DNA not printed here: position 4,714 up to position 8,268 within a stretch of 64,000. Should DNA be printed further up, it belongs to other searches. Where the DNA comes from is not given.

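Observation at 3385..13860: Sia-type partner-switch cassette without a diguanylate cyclase, next to an atypical ABC exporter and two secreted proteins: a candidate uncharacterised signalling-export system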

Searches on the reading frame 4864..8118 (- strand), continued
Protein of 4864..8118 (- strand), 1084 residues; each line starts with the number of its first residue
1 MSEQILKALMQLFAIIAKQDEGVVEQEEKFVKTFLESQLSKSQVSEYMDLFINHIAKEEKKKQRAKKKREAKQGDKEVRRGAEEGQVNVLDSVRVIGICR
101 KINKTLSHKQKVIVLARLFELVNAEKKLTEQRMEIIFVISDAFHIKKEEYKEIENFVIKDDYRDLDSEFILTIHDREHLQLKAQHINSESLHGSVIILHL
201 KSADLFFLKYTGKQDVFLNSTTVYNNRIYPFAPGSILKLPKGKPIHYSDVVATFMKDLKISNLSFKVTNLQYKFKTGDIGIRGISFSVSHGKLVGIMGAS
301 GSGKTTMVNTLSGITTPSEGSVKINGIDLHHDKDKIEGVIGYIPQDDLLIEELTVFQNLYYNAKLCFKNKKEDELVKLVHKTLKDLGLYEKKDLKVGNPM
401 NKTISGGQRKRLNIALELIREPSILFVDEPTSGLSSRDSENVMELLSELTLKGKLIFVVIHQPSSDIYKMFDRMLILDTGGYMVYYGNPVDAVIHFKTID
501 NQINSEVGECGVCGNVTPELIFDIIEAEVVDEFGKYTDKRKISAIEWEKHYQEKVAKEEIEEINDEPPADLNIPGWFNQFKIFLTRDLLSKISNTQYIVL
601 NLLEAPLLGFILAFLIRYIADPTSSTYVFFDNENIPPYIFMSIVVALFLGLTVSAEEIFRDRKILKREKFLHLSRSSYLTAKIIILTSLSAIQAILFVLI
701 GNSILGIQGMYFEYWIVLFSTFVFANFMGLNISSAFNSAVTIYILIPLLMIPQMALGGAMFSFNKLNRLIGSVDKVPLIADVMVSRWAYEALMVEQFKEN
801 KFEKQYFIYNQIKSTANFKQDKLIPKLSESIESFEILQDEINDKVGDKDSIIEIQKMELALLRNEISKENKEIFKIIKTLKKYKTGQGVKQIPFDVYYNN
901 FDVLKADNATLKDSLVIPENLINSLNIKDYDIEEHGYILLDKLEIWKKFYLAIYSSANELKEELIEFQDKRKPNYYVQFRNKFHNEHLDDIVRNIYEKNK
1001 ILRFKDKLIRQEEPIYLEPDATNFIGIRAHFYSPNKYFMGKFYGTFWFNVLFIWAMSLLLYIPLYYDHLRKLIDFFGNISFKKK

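Call 8: find_homologous_proteins(query=window:4864-8118:-, max_evalue=1e-20)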
Query window:4864-8118:- (1084 aa): 8000 proteins with E <= 1e-20 among 8000 candidates; the best 120 are listed.
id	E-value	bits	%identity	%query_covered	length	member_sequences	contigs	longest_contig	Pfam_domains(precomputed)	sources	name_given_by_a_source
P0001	0.0e+0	2400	100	100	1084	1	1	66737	PF19055.7,PF01061.30,PF00005.34,PF12698.14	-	-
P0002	0.0e+0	2350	97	100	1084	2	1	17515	PF19055.7,PF01061.30,PF00005.34,PF12698.14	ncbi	-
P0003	0.0e+0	2052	84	100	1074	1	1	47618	PF19055.7,PF01061.30,PF00005.34,PF12698.14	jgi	-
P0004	0.0e+0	2040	84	99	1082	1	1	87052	PF19055.7,PF01061.30,PF00005.34,PF12698.14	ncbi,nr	ncbi:MAG: ATP-binding cassette domain-containing protein [Bacteroidales bacterium]|nr:ATP-binding ca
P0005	0.0e+0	2034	83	100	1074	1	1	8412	PF05099.19,PF19055.7,PF01061.30,PF00005.34,PF12698.14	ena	-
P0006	0.0e+0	2026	83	100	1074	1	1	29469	PF19055.7,PF01061.30,PF00005.34,PF12698.14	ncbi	-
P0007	0.0e+0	1972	82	100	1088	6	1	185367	PF05099.19,PF01061.30,PF00005.34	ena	-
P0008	0.0e+0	1964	81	100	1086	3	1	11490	PF05099.19,PF19055.7,PF01061.30,PF00005.34,PF12698.14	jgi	-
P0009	0.0e+0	1944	81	100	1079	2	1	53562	PF05099.19,PF19055.7,PF01061.30,PF00005.34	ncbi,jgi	-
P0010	0.0e+0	1940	80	99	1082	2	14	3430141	PF05099.19,PF19055.7,PF01061.30,PF00005.34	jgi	jgi:ABC-type multidrug transport system ATPase subunit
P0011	0.0e+0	1931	81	99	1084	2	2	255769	PF05099.19,PF19055.7,PF01061.30,PF00005.34,PF12698.14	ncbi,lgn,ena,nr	ncbi:MAG: ATP-binding cassette domain-containing protein [Bacteroidales bacterium]|nr:ATP-binding ca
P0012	0.0e+0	1901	78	99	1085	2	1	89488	PF19055.7,PF01061.30,PF00005.34,PF12698.14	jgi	-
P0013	0.0e+0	1894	78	99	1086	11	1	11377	PF19055.7,PF01061.30,PF00005.34,PF12698.14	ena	-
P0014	0.0e+0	1893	78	99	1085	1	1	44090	PF19055.7,PF01061.30,PF00005.34,PF12698.14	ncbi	-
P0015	0.0e+0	1891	78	100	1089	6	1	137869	PF19055.7,PF01061.30,PF00005.34,PF12698.14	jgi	-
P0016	0.0e+0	1882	77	100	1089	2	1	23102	PF05099.19,PF19055.7,PF01061.30,PF00005.34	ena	-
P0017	0.0e+0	1875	77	100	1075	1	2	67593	PF05099.19,PF19055.7,PF01061.30,PF00005.34,PF12698.14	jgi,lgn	jgi:ABC-type multidrug transport system ATPase subunit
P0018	0.0e+0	1874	77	100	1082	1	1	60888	PF05099.19,PF01061.30,PF00005.34,PF12698.14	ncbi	-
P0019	0.0e+0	1859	78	99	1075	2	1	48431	PF01061.30,PF00005.34,PF12698.14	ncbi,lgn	-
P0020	0.0e+0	1857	77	100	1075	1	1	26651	PF05099.19,PF19055.7,PF01061.30,PF00005.34,PF12698.14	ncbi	-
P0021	0.0e+0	1799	79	95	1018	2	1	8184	PF05099.19,PF19055.7,PF01061.30,PF00005.34,PF12698.14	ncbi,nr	ncbi:MAG: ATP-binding cassette domain-containing protein, partial [Chlorobi bacterium]|nr:ATP-bindin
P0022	0.0e+0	1781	73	99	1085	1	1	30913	PF05099.19,PF01061.30,PF00005.34,PF12698.14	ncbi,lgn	-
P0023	0.0e+0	1720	71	100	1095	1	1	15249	PF19055.7,PF01061.30,PF00005.34,PF12698.14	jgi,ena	-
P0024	0.0e+0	1637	69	100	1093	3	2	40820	PF05099.19,PF19055.7,PF01061.30,PF00005.34,PF12698.14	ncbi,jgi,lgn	jgi:ABC-type multidrug transport system ATPase subunit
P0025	0.0e+0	1571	67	100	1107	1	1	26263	PF05099.19,PF01061.30,PF00005.34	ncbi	-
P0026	0.0e+0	1568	68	100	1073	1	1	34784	PF05099.19,PF01061.30,PF00005.34,PF12698.14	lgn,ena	-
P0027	0.0e+0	1560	65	100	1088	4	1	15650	PF05099.19,PF19055.7,PF01061.30,PF00005.34,PF12698.14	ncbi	-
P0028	0.0e+0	1548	65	100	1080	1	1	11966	PF05099.19,PF19055.7,PF01061.30,PF00005.34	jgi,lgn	jgi:ABC-type multidrug transport system ATPase subunit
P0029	0.0e+0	1542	66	100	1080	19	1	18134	PF05099.19,PF01061.30,PF00005.34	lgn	-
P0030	0.0e+0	1541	65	100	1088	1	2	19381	PF05099.19,PF19055.7,PF01061.30,PF00005.34,PF12698.14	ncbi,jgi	-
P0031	0.0e+0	1535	65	100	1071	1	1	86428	PF05099.19,PF19055.7,PF01061.30,PF00005.34,PF12698.14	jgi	jgi:ABC-type multidrug transport system ATPase subunit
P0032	0.0e+0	1532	65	100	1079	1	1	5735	PF05099.19,PF19055.7,PF01061.30,PF00005.34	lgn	-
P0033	0.0e+0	1521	64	100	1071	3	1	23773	PF05099.19,PF19055.7,PF01061.30,PF00005.34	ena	-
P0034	0.0e+0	1516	65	100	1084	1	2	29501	PF19055.7,PF01061.30,PF00005.34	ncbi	-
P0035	0.0e+0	1498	63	100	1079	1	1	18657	PF05099.19,PF19055.7,PF01061.30,PF00005.34,PF12698.14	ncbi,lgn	-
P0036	0.0e+0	1486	64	99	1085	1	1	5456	PF19055.7,PF01061.30,PF00005.34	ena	-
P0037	0.0e+0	1467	81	75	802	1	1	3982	PF01061.30,PF00005.34,PF12698.14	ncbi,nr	ncbi:MAG: ATP-binding cassette domain-containing protein, partial [Bacteroidales bacterium]|nr:ATP-b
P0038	0.0e+0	1437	62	100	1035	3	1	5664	PF05099.19,PF19055.7,PF01061.30,PF00005.34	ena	-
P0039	0.0e+0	1412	61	100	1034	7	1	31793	PF05099.19,PF19055.7,PF01061.30,PF00005.34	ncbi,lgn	ncbi:MAG: ATP-binding cassette domain-containing protein [Bacteroidota bacterium]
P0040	0.0e+0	1411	60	100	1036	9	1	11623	PF05099.19,PF19055.7,PF01061.30,PF00005.34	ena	-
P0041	0.0e+0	1409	61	100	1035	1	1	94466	PF05099.19,PF19055.7,PF01061.30,PF00005.34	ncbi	-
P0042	0.0e+0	1408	61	100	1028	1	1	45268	PF05099.19,PF19055.7,PF01061.30,PF00005.34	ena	-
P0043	0.0e+0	1399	61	100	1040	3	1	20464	PF05099.19,PF19055.7,PF01061.30,PF00005.34,PF12698.14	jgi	-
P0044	0.0e+0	1398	60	100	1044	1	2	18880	PF05099.19,PF01061.30,PF00005.34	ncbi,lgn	-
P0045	0.0e+0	1396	61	100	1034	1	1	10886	PF05099.19,PF19055.7,PF01061.30,PF00005.34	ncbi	-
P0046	0.0e+0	1391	60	100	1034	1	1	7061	PF05099.19,PF19055.7,PF01061.30,PF00005.34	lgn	-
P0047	0.0e+0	1387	60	100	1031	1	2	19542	PF05099.19,PF19055.7,PF01061.30,PF00005.34,PF12698.14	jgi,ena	-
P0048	0.0e+0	1385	62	99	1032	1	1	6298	PF05099.19,PF19055.7,PF01061.30,PF00005.34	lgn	-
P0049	0.0e+0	1383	61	100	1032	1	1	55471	PF19055.7,PF01061.30,PF00005.34,PF12698.14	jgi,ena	-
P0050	0.0e+0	1383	61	100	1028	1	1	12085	PF05099.19,PF19055.7,PF01061.30,PF00005.34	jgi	-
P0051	0.0e+0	1383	61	100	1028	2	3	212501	PF05099.19,PF19055.7,PF01061.30,PF00005.34,PF12698.14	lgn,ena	-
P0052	0.0e+0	1381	60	100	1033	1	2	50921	PF05099.19,PF19055.7,PF01061.30,PF00005.34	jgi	-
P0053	0.0e+0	1377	59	100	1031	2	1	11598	PF05099.19,PF19055.7,PF01061.30,PF00005.34,PF12698.14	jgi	jgi:ABC-type multidrug transport system ATPase subunit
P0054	0.0e+0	1377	60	100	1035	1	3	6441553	PF05099.19,PF19055.7,PF01061.30,PF00005.34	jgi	jgi:ABC transport system ATP-binding/permease protein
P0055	0.0e+0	1376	60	100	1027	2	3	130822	PF05099.19,PF19055.7,PF01061.30,PF00005.34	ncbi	-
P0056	0.0e+0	1371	60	100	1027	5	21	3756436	PF05099.19,PF19055.7,PF01061.30,PF00005.34,PF12698.14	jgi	jgi:ABC-type multidrug transport system ATPase subunit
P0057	0.0e+0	1371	56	100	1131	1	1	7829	PF05099.19,PF19055.7,PF01061.30,PF00005.34,PF12698.14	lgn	-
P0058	0.0e+0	1368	56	100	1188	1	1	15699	PF19055.7,PF01061.30,PF00005.34,PF12698.14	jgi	jgi:ABC-type multidrug transport system ATPase subunit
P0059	0.0e+0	1368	60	100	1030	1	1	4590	PF05099.19,PF19055.7,PF01061.30,PF00005.34,PF12698.14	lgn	-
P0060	0.0e+0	1367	60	100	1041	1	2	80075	PF05099.19,PF19055.7,PF01061.30,PF00005.34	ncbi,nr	ncbi:MAG: ATP-binding cassette domain-containing protein [Bacteroidales bacterium]|nr:ATP-binding ca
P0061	0.0e+0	1364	59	100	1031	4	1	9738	PF05099.19,PF19055.7,PF01061.30,PF00005.34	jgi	-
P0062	0.0e+0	1363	60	100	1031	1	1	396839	PF05099.19,PF19055.7,PF01061.30,PF00005.34,PF12698.14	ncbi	ncbi:MAG: ATP-binding cassette domain-containing protein [Bacteroidales bacterium]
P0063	0.0e+0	1359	59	99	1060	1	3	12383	PF05099.19,PF19055.7,PF01061.30,PF00005.34,PF12698.14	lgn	-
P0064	0.0e+0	1359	58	100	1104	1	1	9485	PF05099.19,PF19055.7,PF01061.30,PF00005.34,PF12698.14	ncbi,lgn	-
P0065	0.0e+0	1359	60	99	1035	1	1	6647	PF05099.19,PF19055.7,PF01061.30,PF00005.34,PF12698.14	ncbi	-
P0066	0.0e+0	1359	60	100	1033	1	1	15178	PF05099.19,PF19055.7,PF01061.30,PF00005.34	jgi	-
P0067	0.0e+0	1356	59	100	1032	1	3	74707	PF05099.19,PF19055.7,PF01061.30,PF00005.34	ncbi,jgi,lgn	-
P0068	0.0e+0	1355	59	100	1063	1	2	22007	PF19055.7,PF01061.30,PF00005.34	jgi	-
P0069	0.0e+0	1354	59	100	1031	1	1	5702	PF05099.19,PF19055.7,PF01061.30,PF00005.34,PF12698.14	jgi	jgi:ABC transport system ATP-binding/permease protein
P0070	0.0e+0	1336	59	100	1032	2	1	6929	PF05099.19,PF19055.7,PF01061.30,PF00005.34,PF12698.14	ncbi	-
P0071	0.0e+0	1332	58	100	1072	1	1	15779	PF19055.7,PF01061.30,PF00005.34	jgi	-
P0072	0.0e+0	1331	63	80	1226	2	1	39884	PF05099.19,PF19055.7,PF01061.30,PF00005.34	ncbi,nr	ncbi:MAG: ABC transporter [Bacteroidia bacterium]|nr:MAG: ABC transporter [Bacteroidia bacterium]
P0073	0.0e+0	1331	58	100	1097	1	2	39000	PF05099.19,PF19055.7,PF01061.30,PF00005.34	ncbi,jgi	-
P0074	0.0e+0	1326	59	99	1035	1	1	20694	PF05099.19,PF19055.7,PF01061.30,PF00005.34,PF12698.14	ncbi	-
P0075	0.0e+0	1325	57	100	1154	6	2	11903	PF05099.19,PF19055.7,PF01061.30,PF00005.34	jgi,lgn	-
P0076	0.0e+0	1324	58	99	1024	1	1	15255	PF05099.19,PF19055.7,PF01061.30,PF00005.34,PF12698.14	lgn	-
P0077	0.0e+0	1323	57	100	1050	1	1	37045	PF05099.19,PF19055.7,PF01061.30,PF00005.34,PF12698.14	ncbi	-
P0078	0.0e+0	1321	59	99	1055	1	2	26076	PF05099.19,PF01061.30,PF00005.34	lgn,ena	-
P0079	0.0e+0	1321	58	99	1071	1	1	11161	PF19055.7,PF01061.30,PF00005.34,PF12698.14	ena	-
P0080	0.0e+0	1320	58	100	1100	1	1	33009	PF05099.19,PF19055.7,PF01061.30,PF00005.34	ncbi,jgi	-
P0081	0.0e+0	1320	62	81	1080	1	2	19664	PF19055.7,PF01061.30,PF00005.34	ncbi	-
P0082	0.0e+0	1312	57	100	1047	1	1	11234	PF05099.19,PF19055.7,PF01061.30,PF00005.34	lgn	-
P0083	0.0e+0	1310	57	100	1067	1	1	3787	PF05099.19,PF19055.7,PF01061.30,PF00005.34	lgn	-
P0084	0.0e+0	1310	57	100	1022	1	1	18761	PF05099.19,PF19055.7,PF01061.30,PF00005.34,PF12698.14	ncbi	-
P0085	0.0e+0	1307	57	99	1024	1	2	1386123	PF05099.19,PF19055.7,PF01061.30,PF00005.34,PF12698.14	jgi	jgi:ABC-type multidrug transport system ATPase subunit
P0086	0.0e+0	1306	57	99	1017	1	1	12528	PF05099.19,PF19055.7,PF01061.30,PF00005.34,PF12698.14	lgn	-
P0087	0.0e+0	1305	58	100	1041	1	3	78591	PF05099.19,PF19055.7,PF01061.30,PF00005.34,PF12698.14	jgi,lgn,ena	-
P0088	0.0e+0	1305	57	100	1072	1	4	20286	PF05099.19,PF19055.7,PF01061.30,PF00005.34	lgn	-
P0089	0.0e+0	1305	57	100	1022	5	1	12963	PF05099.19,PF19055.7,PF01061.30,PF00005.34,PF12698.14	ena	-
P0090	0.0e+0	1303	57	100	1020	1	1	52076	PF05099.19,PF19055.7,PF01061.30,PF00005.34,PF12698.14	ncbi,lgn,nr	ncbi:MAG: ATP-binding cassette domain-containing protein [Bacteroidia bacterium]|nr:ATP-binding cass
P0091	0.0e+0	1302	57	100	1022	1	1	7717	PF05099.19,PF19055.7,PF01061.30,PF00005.34,PF12698.14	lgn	-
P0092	0.0e+0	1302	57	99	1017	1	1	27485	PF05099.19,PF19055.7,PF01061.30,PF00005.34,PF12698.14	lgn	-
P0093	0.0e+0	1302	57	99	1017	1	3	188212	PF05099.19,PF19055.7,PF01061.30,PF00005.34,PF12698.14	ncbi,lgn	-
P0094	0.0e+0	1301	56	100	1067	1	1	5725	PF01061.30,PF00005.34,PF12698.14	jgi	jgi:ABC-type multidrug transport system ATPase subunit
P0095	0.0e+0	1301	58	99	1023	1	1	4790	PF05099.19,PF01061.30,PF00005.34,PF12698.14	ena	-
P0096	0.0e+0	1300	57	99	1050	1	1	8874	PF05099.19,PF19055.7,PF01061.30,PF00005.34,PF12698.14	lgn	-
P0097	0.0e+0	1299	57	100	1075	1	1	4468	PF05099.19,PF19055.7,PF01061.30,PF00005.34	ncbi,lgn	-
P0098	0.0e+0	1298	57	100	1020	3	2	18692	PF05099.19,PF19055.7,PF01061.30,PF00005.34,PF12698.14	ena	-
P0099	0.0e+0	1297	57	99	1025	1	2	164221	PF05099.19,PF19055.7,PF01061.30,PF00005.34,PF12698.14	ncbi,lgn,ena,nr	ncbi:MAG: ATP-binding cassette domain-containing protein [Bacteroidales bacterium]|nr:ATP-binding ca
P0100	0.0e+0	1297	56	100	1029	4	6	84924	PF05099.19,PF19055.7,PF01061.30,PF00005.34,PF12698.14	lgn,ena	-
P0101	0.0e+0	1295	57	100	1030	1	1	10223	PF05099.19,PF19055.7,PF01061.30,PF00005.34,PF12698.14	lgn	-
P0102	0.0e+0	1295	57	100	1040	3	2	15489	PF05099.19,PF19055.7,PF01061.30,PF00005.34,PF12698.14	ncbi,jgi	-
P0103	0.0e+0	1294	57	100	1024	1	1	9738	PF05099.19,PF19055.7,PF01061.30,PF00005.34,PF12698.14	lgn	-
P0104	0.0e+0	1294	56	100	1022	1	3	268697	PF05099.19,PF19055.7,PF01061.30,PF00005.34,PF12698.14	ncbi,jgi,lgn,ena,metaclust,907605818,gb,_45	metaclust:\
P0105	0.0e+0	1293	-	-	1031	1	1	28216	PF05099.19,PF19055.7,PF01061.30,PF00005.34,PF12698.14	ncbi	-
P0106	0.0e+0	1292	56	100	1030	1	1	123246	PF05099.19,PF19055.7,PF01061.30,PF00005.34,PF12698.14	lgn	-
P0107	0.0e+0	1292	56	100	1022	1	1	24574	PF05099.19,PF19055.7,PF01061.30,PF00005.34,PF12698.14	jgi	jgi:ABC transport system ATP-binding/permease protein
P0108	0.0e+0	1291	56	100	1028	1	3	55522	PF05099.19,PF19055.7,PF01061.30,PF00005.34,PF12698.14,PF13304.13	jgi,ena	-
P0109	0.0e+0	1291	56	100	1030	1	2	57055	PF05099.19,PF19055.7,PF01061.30,PF00005.34,PF12698.14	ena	-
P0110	0.0e+0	1291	57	98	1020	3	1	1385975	PF05099.19,PF19055.7,PF01061.30,PF00005.34,PF12698.14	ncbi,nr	ncbi:MAG: ATP-binding cassette domain-containing protein [Bacteroidetes bacterium]|nr:ATP-binding ca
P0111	0.0e+0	1291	57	100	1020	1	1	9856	PF05099.19,PF19055.7,PF01061.30,PF00005.34,PF12698.14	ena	-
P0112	0.0e+0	1291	58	99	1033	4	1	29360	PF05099.19,PF19055.7,PF01061.30,PF00005.34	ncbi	-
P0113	0.0e+0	1291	57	98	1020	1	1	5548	PF05099.19,PF19055.7,PF01061.30,PF00005.34,PF12698.14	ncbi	-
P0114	0.0e+0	1290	56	99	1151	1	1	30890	PF05099.19,PF19055.7,PF01061.30,PF00005.34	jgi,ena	-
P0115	0.0e+0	1290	57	100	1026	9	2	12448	PF05099.19,PF19055.7,PF01061.30,PF00005.34,PF12698.14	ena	-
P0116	0.0e+0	1289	57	100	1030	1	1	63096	PF05099.19,PF19055.7,PF01061.30,PF00005.34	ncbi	-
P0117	0.0e+0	1289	56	100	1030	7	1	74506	PF05099.19,PF19055.7,PF01061.30,PF00005.34,PF12698.14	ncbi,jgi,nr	ncbi:MAG: ATP-binding cassette domain-containing protein [Bacteroidales bacterium]|nr:MAG: ATP-bindi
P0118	0.0e+0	1288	57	100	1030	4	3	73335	PF05099.19,PF19055.7,PF01061.30,PF00005.34,PF12698.14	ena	-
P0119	0.0e+0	1288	57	99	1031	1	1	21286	PF05099.19,PF19055.7,PF01061.30,PF00005.34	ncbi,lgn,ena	-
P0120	0.0e+0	1288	56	98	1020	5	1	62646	PF05099.19,PF19055.7,PF01061.30,PF00005.34,PF12698.14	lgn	-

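Call 10: find_encoding_contigs(protein=P0054, flank=10000, max_places=3)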
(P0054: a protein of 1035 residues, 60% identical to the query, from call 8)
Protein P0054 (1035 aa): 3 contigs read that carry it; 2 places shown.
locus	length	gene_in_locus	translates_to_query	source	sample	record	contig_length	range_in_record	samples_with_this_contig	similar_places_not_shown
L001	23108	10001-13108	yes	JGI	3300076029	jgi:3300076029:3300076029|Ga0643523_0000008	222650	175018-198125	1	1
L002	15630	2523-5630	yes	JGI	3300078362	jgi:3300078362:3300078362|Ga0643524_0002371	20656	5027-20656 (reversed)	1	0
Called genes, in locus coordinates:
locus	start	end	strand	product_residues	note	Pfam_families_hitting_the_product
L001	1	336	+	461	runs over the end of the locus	-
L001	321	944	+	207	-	PF12895:ANAPC3 (faint), PF23914:TPR_CcmH_CycH (faint), PF24575:TPR_Slam (faint), PF13174:TPR_6 (faint), PF13181:TPR_8 (faint), PF13424:TPR_12 (faint), PF00515:TPR_1 (weak), PF07719:TPR_2 (weak), +5 more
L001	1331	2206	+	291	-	PF03976:PPK2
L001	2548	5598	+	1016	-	PF00989:PAS (faint), PF01590:GAF, PF13185:GAF_2, PF08448:PAS_4, PF13426:PAS_9, PF08447:PAS_3, PF13426:PAS_9 (weak)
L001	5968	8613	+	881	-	PF13185:GAF_2, PF00989:PAS, PF13188:PAS_8 (faint), PF13426:PAS_9, PF00989:PAS, PF08448:PAS_4, PF13426:PAS_9, PF07228:SpoIIE, +1 more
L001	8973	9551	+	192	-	PF19788:DUF6272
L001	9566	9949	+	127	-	PF09345:SiaC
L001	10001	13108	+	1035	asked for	PF05099:TerB, PF00005:ABC_tran, PF19055:ABC2_membrane_7 (weak), PF01061:ABC2_membrane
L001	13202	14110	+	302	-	-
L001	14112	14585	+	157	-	-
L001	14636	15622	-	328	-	PF00215:OMPdecase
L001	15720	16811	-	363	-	PF03462:PCRF, PF00472:RF-1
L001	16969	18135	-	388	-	PF00586:AIRS, PF02769:AIRS_C (weak)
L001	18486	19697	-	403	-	PF05222:AlaDh_PNT_N, PF01262:AlaDh_PNT_C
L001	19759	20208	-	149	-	PF02367:TsaE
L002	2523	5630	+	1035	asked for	PF05099:TerB, PF00005:ABC_tran, PF19055:ABC2_membrane_7 (weak), PF01061:ABC2_membrane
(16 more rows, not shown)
